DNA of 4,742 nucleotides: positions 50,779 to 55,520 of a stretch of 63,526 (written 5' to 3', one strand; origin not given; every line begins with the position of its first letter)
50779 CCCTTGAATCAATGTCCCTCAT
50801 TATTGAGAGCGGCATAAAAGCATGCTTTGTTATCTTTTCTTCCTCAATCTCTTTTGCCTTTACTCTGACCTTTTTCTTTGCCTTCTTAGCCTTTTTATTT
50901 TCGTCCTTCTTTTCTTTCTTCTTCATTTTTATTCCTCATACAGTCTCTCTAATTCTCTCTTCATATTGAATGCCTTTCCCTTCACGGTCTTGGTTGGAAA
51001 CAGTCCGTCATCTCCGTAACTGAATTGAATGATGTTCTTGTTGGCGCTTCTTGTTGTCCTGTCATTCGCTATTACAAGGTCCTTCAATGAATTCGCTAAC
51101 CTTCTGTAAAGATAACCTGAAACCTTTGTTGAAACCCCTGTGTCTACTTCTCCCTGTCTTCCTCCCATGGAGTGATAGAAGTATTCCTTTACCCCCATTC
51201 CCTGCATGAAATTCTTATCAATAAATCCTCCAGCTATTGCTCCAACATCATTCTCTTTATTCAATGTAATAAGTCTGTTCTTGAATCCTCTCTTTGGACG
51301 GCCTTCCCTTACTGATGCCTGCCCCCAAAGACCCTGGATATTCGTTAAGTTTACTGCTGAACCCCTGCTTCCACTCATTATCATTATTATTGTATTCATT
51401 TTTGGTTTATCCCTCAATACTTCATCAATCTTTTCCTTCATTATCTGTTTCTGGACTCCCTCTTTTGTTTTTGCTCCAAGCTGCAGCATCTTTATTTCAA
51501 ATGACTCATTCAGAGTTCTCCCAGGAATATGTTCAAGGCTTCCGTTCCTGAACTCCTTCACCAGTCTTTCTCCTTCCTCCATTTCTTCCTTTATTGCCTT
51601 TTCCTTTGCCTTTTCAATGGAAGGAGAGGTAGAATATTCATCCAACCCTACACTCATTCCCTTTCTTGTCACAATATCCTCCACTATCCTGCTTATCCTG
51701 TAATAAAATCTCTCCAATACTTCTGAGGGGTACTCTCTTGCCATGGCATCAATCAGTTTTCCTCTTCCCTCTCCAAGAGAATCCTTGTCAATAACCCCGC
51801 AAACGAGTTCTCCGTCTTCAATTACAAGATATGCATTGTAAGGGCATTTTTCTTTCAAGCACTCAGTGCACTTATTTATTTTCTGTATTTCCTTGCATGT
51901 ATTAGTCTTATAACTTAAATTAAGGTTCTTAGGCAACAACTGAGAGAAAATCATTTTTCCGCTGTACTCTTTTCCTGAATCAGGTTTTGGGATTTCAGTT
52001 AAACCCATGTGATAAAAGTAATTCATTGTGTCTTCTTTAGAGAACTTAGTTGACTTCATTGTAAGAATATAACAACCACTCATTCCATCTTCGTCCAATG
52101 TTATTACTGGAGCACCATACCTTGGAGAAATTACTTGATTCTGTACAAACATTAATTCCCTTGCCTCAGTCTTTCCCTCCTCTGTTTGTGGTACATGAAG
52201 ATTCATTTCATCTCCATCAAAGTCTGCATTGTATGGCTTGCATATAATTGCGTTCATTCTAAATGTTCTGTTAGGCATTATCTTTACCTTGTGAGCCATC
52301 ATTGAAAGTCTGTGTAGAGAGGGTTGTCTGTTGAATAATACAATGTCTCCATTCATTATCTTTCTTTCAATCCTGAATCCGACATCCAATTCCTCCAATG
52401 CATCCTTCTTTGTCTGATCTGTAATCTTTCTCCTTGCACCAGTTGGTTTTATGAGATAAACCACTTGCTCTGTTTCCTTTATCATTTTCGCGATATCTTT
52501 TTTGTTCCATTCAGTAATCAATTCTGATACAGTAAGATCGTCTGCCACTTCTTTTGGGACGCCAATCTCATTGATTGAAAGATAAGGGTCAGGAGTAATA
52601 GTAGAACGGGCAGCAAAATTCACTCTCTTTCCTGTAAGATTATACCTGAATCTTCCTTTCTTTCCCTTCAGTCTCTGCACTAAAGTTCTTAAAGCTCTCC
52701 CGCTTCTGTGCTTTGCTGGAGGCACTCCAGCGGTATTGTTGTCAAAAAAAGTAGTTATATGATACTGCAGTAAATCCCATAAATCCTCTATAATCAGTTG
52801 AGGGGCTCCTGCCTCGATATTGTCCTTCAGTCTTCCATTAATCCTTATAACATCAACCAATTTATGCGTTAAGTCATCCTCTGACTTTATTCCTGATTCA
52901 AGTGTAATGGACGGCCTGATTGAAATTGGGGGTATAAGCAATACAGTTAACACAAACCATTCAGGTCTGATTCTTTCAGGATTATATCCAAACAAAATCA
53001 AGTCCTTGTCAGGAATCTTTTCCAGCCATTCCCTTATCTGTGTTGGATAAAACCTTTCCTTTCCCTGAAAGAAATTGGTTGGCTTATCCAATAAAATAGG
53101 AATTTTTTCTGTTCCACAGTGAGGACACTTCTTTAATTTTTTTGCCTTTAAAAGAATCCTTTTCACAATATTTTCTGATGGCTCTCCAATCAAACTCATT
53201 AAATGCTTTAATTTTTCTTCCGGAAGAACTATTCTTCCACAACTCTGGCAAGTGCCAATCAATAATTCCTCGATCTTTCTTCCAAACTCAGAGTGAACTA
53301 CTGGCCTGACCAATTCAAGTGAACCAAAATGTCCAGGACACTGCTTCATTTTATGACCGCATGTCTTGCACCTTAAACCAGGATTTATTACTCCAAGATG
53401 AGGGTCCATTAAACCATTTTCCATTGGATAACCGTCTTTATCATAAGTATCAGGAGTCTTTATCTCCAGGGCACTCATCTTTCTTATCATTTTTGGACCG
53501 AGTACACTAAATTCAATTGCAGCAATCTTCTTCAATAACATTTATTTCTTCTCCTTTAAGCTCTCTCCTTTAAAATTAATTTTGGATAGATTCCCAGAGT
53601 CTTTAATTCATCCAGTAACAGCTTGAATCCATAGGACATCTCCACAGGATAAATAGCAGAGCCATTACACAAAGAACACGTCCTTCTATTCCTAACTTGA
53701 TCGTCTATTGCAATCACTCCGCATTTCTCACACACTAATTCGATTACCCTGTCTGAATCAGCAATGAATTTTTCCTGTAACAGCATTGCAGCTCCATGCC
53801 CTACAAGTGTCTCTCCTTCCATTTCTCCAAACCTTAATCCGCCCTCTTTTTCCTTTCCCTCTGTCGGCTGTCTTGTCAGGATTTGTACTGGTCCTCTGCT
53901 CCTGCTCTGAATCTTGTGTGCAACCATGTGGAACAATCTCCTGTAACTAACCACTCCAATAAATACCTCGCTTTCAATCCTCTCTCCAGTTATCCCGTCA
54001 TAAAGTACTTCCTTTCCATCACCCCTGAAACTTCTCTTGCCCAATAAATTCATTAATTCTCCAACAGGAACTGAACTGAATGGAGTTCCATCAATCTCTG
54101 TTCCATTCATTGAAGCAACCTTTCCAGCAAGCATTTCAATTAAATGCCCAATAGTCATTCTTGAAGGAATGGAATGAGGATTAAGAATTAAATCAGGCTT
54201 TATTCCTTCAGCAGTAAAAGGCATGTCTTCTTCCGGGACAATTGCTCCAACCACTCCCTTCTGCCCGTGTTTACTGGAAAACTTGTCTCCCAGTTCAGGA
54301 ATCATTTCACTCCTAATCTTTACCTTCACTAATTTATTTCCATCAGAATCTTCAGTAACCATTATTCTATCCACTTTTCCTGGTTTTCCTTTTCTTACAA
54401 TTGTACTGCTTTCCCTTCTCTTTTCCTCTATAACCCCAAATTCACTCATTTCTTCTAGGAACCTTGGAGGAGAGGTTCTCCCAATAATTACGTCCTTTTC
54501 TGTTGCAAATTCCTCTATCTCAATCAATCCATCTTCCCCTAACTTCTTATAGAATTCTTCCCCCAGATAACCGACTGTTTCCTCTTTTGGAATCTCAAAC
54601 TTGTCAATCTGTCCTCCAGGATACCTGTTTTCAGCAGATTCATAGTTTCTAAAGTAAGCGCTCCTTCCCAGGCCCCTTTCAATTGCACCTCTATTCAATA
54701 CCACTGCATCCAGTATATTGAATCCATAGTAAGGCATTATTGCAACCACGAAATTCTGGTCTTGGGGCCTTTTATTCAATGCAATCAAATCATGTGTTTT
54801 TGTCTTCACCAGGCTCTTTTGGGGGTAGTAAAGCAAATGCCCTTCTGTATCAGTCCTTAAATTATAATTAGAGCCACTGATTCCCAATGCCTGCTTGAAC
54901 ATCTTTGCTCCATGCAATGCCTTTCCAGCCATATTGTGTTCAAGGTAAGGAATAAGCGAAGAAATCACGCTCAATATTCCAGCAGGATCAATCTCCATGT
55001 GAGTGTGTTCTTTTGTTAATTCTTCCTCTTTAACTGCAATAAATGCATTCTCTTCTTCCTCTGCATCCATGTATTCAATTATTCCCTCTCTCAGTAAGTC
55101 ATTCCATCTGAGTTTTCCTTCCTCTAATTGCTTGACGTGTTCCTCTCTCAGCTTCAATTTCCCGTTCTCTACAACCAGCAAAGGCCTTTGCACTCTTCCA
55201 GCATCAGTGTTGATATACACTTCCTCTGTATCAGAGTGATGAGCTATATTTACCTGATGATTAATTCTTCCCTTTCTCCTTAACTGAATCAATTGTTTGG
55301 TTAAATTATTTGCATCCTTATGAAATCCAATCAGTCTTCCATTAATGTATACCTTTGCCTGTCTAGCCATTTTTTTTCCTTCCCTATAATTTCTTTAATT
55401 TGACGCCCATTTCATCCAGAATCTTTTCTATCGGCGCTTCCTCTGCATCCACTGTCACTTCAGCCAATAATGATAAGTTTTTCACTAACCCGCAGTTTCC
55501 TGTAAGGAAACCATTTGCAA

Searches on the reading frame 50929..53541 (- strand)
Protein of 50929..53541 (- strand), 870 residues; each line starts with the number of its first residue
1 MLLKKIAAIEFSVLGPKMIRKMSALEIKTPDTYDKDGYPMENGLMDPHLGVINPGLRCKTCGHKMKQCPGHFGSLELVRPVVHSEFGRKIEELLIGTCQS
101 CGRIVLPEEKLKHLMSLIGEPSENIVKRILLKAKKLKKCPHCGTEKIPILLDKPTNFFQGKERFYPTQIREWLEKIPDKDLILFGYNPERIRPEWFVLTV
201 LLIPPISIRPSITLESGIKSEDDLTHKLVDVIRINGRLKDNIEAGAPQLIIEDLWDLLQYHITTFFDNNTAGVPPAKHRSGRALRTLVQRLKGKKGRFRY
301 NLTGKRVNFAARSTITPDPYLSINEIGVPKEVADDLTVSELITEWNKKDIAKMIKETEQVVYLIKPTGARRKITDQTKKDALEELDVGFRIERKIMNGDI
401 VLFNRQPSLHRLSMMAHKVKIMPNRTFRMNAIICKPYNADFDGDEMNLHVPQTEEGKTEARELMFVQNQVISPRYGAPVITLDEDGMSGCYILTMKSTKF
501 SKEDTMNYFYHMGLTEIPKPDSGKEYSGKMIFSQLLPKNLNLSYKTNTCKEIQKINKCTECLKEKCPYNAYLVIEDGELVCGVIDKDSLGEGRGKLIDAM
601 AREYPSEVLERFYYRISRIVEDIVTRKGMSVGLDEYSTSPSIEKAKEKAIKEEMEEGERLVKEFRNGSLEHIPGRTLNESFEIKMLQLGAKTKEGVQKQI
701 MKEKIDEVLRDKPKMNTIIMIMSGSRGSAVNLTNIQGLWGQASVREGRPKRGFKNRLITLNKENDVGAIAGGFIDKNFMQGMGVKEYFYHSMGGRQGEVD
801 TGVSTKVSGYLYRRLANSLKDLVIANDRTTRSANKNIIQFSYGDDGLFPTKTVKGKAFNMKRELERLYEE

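Call 66: search_protein_families(library=pfam, proteins=[window:50929-53541:-], max_evalue=0.001)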
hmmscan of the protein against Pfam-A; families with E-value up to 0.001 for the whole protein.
window:50929-53541:- (870 aa): 5 families
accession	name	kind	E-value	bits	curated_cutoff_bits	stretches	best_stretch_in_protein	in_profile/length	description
PF04997.17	RNA_pol_Rpb1_1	-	2e-85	287.3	39.7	1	4-302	2-312/312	RNA polymerase Rpb1, domain 1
PF00623.25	RNA_pol_Rpb1_2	-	1.2e-62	211.5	25.3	1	304-466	1-166/166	RNA polymerase Rpb1, domain 2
PF04983.23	RNA_pol_Rpb1_3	-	1.7e-29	103.3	28.9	1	469-634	1-160/162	RNA polymerase Rpb1, domain 3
PF04998.22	RNA_pol_Rpb1_5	-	4.1e-19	69.5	28.5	1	781-847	1-67/267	RNA polymerase Rpb1, domain 5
PF05000.22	RNA_pol_Rpb1_4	-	8.1e-15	55.1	24.8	1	665-774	5-107/107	RNA polymerase Rpb1, domain 4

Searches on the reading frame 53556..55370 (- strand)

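Call 66: search_protein_families(library=pfam, proteins=[window:53556-55370:-], max_evalue=0.001)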
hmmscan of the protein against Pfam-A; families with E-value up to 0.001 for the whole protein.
window:53556-55370:- (604 aa): 4 families
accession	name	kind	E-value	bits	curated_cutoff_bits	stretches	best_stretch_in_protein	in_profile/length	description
PF00562.33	RNA_pol_Rpb2_6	-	4.7e-119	398.3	23.4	1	137-508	2-373/373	RNA polymerase Rpb2, domain 6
PF04560.25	RNA_pol_Rpb2_7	-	3e-23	82.5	32.1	1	510-600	1-86/87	RNA polymerase Rpb2, domain 7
PF04566.18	RNA_pol_Rpb2_4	-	4.8e-23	81.5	28.7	1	7-68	1-62/62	RNA polymerase Rpb2, domain 4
PF04567.22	RNA_pol_Rpb2_5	-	2.1e-09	38.6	21.1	1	89-123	1-34/66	RNA polymerase Rpb2, domain 5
